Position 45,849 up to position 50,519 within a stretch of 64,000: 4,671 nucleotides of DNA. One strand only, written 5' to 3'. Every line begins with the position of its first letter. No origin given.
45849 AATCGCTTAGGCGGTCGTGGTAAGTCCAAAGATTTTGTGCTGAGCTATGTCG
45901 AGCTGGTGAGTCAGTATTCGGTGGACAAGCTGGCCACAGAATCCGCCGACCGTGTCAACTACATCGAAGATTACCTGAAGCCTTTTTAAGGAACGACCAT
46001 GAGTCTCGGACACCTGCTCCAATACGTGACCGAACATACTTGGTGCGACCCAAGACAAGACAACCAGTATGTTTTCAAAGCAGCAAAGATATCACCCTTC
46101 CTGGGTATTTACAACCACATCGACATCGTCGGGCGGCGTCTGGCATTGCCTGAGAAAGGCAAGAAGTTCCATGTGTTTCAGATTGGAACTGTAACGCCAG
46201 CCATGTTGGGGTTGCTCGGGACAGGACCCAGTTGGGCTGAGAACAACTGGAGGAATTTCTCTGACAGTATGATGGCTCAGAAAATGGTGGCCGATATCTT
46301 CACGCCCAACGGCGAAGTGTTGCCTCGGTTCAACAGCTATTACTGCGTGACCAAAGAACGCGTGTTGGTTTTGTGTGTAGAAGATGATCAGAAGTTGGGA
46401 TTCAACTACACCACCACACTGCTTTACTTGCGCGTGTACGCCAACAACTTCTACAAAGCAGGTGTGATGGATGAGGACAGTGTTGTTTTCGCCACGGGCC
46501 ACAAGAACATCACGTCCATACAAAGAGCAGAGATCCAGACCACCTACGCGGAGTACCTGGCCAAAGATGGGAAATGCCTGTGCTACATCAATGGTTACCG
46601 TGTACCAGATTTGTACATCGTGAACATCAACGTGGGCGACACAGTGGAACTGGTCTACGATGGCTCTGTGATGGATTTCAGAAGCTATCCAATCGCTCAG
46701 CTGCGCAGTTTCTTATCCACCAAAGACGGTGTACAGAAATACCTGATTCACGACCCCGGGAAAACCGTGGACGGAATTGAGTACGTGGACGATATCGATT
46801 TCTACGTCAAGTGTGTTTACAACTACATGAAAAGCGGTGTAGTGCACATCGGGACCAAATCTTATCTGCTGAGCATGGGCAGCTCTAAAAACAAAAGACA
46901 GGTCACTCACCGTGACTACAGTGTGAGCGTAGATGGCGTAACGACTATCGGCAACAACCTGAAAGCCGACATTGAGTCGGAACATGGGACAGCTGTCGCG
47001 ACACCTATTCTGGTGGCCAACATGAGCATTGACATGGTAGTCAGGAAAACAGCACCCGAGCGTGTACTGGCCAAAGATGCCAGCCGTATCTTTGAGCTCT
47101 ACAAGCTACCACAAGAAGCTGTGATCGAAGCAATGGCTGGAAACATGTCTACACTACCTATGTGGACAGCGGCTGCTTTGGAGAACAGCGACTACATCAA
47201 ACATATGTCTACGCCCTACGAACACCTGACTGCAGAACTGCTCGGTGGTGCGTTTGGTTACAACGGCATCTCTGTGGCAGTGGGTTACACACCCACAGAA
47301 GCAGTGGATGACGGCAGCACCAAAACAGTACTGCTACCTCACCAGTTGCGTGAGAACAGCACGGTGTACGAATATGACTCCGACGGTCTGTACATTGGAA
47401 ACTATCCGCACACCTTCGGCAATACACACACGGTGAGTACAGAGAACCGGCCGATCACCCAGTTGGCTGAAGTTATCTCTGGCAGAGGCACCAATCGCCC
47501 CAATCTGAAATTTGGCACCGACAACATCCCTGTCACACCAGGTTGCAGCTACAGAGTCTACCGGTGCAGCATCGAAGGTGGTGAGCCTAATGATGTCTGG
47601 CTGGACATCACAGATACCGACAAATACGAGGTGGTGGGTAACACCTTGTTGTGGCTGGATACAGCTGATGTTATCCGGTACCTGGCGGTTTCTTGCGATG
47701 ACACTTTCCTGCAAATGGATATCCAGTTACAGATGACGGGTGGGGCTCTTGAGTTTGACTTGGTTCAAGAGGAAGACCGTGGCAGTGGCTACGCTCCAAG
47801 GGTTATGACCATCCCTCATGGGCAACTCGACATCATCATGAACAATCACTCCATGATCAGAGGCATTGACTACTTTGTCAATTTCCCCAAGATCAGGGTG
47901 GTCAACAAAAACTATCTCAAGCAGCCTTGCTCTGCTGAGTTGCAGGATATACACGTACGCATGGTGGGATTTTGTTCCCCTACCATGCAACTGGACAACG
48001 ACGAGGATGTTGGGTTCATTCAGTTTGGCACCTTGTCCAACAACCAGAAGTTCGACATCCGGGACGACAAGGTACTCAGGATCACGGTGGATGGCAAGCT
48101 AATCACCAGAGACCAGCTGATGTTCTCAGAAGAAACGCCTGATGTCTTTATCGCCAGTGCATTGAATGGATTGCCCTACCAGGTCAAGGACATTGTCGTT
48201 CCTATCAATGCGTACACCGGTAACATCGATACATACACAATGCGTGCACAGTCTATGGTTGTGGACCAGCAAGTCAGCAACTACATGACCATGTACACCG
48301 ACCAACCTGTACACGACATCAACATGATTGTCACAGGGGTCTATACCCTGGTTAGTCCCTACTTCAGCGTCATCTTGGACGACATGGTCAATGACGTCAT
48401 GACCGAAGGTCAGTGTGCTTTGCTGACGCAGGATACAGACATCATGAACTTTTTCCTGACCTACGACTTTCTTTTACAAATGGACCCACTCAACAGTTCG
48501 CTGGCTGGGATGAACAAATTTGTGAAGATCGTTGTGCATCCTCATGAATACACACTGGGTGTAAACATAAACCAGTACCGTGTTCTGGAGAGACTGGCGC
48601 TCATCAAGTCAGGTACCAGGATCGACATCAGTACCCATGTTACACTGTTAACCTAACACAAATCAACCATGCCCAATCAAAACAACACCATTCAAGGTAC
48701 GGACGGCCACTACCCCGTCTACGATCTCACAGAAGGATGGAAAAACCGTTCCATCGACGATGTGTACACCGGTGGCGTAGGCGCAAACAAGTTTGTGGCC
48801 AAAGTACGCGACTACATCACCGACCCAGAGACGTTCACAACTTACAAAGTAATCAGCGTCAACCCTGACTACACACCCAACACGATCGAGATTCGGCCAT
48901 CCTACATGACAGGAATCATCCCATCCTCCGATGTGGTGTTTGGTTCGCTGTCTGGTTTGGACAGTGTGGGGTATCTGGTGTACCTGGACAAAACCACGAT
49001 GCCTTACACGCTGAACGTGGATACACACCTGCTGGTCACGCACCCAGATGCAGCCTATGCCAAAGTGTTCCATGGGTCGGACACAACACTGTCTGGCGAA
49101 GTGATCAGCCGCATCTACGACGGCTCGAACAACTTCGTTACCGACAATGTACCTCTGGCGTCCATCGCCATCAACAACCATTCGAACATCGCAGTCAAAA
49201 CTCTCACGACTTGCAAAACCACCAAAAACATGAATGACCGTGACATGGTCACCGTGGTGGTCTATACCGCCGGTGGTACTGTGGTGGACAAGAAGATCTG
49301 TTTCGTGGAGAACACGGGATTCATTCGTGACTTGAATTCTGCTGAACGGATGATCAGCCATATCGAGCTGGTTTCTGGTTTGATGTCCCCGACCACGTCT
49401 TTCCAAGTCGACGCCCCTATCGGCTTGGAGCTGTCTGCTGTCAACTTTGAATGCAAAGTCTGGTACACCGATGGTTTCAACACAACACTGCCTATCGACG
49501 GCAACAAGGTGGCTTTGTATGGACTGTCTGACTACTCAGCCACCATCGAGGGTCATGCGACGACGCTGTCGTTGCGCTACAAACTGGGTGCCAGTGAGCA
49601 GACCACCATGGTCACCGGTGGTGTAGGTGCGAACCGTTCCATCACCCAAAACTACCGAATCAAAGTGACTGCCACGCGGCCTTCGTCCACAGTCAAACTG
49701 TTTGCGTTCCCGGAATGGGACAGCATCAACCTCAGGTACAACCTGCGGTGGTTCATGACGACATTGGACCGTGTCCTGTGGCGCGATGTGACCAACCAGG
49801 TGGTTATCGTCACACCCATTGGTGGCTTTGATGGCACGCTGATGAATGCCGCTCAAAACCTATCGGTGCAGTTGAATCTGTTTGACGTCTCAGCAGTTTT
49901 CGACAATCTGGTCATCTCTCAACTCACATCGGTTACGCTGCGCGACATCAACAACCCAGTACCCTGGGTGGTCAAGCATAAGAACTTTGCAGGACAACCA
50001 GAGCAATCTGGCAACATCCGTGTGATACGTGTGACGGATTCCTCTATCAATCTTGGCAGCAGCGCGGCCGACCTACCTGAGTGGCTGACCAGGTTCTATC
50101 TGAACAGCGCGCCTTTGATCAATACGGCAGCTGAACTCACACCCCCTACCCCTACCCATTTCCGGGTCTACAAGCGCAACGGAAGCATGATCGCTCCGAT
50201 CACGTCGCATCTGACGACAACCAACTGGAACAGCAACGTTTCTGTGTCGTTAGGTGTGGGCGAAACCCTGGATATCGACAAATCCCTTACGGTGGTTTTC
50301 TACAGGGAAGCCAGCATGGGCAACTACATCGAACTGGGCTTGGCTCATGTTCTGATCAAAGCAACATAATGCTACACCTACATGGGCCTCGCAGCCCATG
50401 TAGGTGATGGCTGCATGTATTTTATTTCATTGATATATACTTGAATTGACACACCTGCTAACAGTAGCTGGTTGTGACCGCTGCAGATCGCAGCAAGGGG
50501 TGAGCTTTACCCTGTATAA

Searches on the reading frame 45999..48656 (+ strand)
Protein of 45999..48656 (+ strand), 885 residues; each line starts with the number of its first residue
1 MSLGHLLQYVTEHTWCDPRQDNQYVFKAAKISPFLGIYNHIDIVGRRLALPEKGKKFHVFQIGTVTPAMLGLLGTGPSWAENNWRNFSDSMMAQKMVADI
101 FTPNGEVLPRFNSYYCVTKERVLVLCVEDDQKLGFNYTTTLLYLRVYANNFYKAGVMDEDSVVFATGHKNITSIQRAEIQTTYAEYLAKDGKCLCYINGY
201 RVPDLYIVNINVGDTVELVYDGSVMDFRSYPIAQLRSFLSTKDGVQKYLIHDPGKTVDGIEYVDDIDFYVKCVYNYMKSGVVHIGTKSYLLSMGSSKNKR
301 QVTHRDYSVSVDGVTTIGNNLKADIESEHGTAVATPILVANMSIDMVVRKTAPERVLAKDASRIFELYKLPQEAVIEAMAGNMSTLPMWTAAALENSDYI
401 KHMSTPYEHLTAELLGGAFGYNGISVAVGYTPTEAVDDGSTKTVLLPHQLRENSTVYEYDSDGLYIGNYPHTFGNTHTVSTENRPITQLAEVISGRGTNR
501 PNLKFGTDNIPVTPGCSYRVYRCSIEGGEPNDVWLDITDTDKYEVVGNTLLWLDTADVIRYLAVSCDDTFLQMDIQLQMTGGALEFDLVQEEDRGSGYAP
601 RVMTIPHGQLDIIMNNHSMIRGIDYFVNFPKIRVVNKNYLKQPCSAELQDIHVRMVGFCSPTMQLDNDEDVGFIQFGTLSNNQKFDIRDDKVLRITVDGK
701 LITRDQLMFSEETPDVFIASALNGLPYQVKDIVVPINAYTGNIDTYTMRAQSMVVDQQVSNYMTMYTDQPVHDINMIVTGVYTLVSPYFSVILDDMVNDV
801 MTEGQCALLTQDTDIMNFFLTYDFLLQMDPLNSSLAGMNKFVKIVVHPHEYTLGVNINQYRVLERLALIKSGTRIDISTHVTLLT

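Call 12: search_dna_similar(query=window:45999-48656:+, collection=phages, mode=protein, max_rows=25)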
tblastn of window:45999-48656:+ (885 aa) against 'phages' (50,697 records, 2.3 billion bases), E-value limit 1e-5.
Records with a match: 288; places in all: 288; records where one place covers at least 80% of the query: 279.
Best place of each record, by identity: <60% 288.
By first word of the organism name: Pseudomonas 82; Erwinia 62; Vibrio 23; Salmonella 23; Serratia 21; Aeromonas 19; Klebsiella 16; Ralstonia 13; Burkholderia 4; Escherichia 4; and 13 more.
By host as written in the record: Erwinia amylovora 35; Pseudomonas aeruginosa 32; - 28; Erwinia amylovora ATCC 29780 19; Klebsiella pneumoniae 14; Aeromonas hydrophila 9; Pseudomonas aeruginosa PAO1 8; Ralstonia solanacearum 6; and 77 more.
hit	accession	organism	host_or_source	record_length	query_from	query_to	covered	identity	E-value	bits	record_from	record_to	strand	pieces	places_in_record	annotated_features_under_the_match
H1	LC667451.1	Burkholderia phage FLC9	Burkholderia glumae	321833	1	885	100%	33.9%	4e-146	484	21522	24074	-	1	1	hypothetical protein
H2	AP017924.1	Ralstonia phage RP12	Ralstonia solanacearum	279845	1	883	100%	32.2%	8e-124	419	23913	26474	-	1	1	putative virion structural protein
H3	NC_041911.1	Ralstonia phage RP12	Ralstonia solanacearum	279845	1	883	100%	32.2%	8e-124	419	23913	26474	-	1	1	putative virion structural protein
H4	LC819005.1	Ralstonia phage FLC1-1B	Ralstonia pseudosolanacearum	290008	6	884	99%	32.3%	3e-121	411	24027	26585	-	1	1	putative virion structural protein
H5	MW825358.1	Xanthomonas phage vB_XciM_LucasX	Xanthomonas citri 306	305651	5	883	99%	32.2%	1e-135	453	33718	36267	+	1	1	hypothetical protein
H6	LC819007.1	Ralstonia phage FLC4-3B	Ralstonia pseudosolanacearum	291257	6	884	99%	32.1%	3e-120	409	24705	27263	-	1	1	putative virion structural protein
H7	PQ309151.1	Ralstonia phage RsoM3USA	Ralstonia solanacearum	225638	2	863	97%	32.8%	3e-134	449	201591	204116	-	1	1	hypothetical protein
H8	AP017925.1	Ralstonia phage RP31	Ralstonia solanacearum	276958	1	869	98%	32.4%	4e-122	414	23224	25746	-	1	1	putative virion structural protein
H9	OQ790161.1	Xanthomonas phage RTH11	Xanthomonas sp.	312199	5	883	99%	31.8%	1e-132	445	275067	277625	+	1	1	virion structural protein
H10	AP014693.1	Ralstonia phage RSL2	-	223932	2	863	97%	32.3%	2e-132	444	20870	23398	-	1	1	hypothetical protein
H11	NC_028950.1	Ralstonia phage RSL2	-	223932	2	863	97%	32.3%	2e-132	444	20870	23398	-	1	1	hypothetical protein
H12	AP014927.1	Ralstonia phage RSF1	Ralstonia solanacearum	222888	2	864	98%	32.1%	9e-133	445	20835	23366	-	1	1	putative virion stractural protein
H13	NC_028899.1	Ralstonia phage RSF1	Ralstonia solanacearum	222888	2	864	98%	32.1%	9e-133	445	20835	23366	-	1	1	putative virion stractural protein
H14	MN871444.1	Serratia phage KpGz_1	Klebsiella pneumoniae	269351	1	883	100%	31.4%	8e-116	395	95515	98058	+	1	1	record has no annotation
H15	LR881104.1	Klebsiella phage vB_KvM-Eowyn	-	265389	1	883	100%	31.4%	3e-115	394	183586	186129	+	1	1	putative virion structural protein | virion structural protein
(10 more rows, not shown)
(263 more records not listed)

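Call 13: search_protein_families(library=phrogs, proteins=[window:45999-48656:+], max_evalue=0.001)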
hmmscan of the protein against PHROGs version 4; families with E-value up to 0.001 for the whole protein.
window:45999-48656:+ (885 aa): 1 family
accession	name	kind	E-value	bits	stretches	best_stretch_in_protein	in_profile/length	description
phrog_3184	-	unknown function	1e-200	669.7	1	6-881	5-843/848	-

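Call 28: find_related_loci(query=window:45999-48656:+, collection=viral_contigs, flank=1000)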
Query window:45999-48656:+ (885 aa) in viral_contigs; peptide patterns used: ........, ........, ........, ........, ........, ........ (x = any residue, [..] = any of these).
3 stretches matched a pattern, but none encodes a relative of the query by tblastn (E <= 1e-3).

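Call 41: get_annotated_region(hit=H1, flank=500)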
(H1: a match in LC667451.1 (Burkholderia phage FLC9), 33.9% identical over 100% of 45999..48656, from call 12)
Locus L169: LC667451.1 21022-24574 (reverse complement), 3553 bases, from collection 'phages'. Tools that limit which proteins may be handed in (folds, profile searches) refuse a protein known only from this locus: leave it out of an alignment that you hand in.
description: Burkholderia phage FLC9 DNA, complete genome.
organism: Burkholderia phage FLC9 (NCBI taxid 2906467)
taxonomy: Viruses; Duplodnaviria; Heunggongvirae; Uroviricota; Caudoviricetes
host: Burkholderia glumae; source: -; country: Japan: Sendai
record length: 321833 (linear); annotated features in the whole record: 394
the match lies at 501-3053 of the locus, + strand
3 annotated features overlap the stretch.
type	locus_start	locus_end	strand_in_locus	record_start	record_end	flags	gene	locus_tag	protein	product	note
CDS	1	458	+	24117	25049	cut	-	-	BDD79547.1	hypothetical protein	FLC9_gp28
CDS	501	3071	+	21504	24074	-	-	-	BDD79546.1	hypothetical protein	FLC9_gp27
CDS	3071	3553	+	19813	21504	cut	-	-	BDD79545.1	hypothetical protein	FLC9_gp26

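Call 42: get_annotated_region(hit=H10, flank=500)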
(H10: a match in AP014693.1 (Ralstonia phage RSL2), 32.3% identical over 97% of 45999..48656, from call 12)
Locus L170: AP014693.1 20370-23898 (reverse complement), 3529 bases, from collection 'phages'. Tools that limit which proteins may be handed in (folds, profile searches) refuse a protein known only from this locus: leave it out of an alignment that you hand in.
description: Ralstonia phage RSL2 DNA, complete sequence.
organism: Ralstonia phage RSL2 (NCBI taxid 1585840)
taxonomy: Viruses; Duplodnaviria; Heunggongvirae; Uroviricota; Caudoviricetes; Chiangmaivirus; Chiangmaivirus RSL2
host: -; source: -; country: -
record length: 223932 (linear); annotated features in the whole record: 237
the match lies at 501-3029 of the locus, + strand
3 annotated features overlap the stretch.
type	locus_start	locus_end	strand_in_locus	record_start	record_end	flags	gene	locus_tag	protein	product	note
CDS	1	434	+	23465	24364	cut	-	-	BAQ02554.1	hypothetical protein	ORF026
CDS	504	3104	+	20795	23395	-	-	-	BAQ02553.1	hypothetical protein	ORF025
CDS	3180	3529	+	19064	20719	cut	-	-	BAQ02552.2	hypothetical protein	ORF024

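Call 43: get_annotated_region(hit=H5, flank=500)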
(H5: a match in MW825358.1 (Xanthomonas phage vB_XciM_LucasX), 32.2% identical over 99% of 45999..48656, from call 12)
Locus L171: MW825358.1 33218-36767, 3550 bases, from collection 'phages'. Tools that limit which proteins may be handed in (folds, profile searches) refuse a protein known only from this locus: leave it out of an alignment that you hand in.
description: Xanthomonas phage vB_XciM_LucasX, complete genome.
organism: Xanthomonas phage vB_XciM_LucasX (NCBI taxid 2829408)
taxonomy: Viruses; Duplodnaviria; Heunggongvirae; Uroviricota; Caudoviricetes
host: Xanthomonas citri 306; source: citrus orchard soil; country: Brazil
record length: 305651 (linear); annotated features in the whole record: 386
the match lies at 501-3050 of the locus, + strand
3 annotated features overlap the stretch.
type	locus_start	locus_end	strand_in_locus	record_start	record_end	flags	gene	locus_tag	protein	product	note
CDS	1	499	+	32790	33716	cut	-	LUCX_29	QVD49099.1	hypothetical protein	-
CDS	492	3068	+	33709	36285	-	-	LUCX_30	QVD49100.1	hypothetical protein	similar to putative virion structural protein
CDS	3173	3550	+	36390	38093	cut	-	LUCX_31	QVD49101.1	hypothetical protein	similar to virion structural protein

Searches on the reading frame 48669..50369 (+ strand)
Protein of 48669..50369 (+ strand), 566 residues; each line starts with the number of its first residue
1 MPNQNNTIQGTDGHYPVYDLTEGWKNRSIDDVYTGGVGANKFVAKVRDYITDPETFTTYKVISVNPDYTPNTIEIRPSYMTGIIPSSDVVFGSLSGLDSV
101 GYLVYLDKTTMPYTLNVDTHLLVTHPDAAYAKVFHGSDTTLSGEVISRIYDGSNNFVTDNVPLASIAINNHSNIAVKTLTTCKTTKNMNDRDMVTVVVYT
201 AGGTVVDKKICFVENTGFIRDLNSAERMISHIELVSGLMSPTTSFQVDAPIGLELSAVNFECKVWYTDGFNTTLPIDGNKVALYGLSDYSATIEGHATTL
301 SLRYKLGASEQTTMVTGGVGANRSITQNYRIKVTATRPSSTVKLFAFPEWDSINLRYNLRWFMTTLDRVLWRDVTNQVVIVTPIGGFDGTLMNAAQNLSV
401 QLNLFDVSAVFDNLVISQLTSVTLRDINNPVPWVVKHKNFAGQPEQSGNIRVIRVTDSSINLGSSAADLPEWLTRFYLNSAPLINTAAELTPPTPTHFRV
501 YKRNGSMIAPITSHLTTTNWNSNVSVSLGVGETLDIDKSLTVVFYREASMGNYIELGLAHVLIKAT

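Call 13: search_protein_families(library=phrogs, proteins=[window:48669-50369:+], max_evalue=0.001)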
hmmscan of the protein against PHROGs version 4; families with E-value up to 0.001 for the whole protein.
window:48669-50369:+ (566 aa): 2 families
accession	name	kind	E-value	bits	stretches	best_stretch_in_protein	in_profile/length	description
phrog_3430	-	head and packaging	6.5e-117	392.4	1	13-565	6-552/554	virion structural protein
phrog_27497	-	head and packaging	1.2e-37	129.7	1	39-506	49-520/2483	virion structural protein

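Call 46: find_homologous_proteins(query=window:48669-50366:+, max_evalue=1e-20)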
Query window:48669-50366:+ (566 aa): 8 proteins with E <= 1e-20 among 8000 candidates.
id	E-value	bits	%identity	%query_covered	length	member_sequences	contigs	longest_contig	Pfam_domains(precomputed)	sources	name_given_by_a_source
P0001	0.0e+0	1123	92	95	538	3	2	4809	-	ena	-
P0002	8.8e-100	353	36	100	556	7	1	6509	-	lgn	-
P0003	1.7e-89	319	35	95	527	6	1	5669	-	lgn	-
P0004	2.2e-85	306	34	89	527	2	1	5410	-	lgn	-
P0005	4.5e-82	295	34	92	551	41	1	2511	-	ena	-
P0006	4.7e-81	292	35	92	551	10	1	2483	-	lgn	-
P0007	1.8e-69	253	32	91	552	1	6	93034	-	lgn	-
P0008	1.8e-61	227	30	93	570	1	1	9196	-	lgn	-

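Call 47: find_encoding_contigs(protein=P0001, flank=10000, max_places=10)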
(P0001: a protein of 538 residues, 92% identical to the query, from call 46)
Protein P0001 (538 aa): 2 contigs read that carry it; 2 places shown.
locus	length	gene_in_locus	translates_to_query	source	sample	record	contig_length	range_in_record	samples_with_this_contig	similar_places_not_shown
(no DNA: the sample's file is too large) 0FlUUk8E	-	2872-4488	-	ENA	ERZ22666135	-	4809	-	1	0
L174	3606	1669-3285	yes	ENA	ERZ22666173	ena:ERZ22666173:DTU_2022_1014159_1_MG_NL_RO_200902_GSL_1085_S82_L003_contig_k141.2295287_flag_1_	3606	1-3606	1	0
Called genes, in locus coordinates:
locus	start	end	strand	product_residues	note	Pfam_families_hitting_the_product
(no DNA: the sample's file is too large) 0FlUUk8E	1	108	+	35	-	?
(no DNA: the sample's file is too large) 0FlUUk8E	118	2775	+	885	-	PF23823:DUF7193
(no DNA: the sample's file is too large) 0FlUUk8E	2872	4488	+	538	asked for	-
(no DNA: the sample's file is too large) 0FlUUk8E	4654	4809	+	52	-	?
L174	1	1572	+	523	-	?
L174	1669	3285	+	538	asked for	-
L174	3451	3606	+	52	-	?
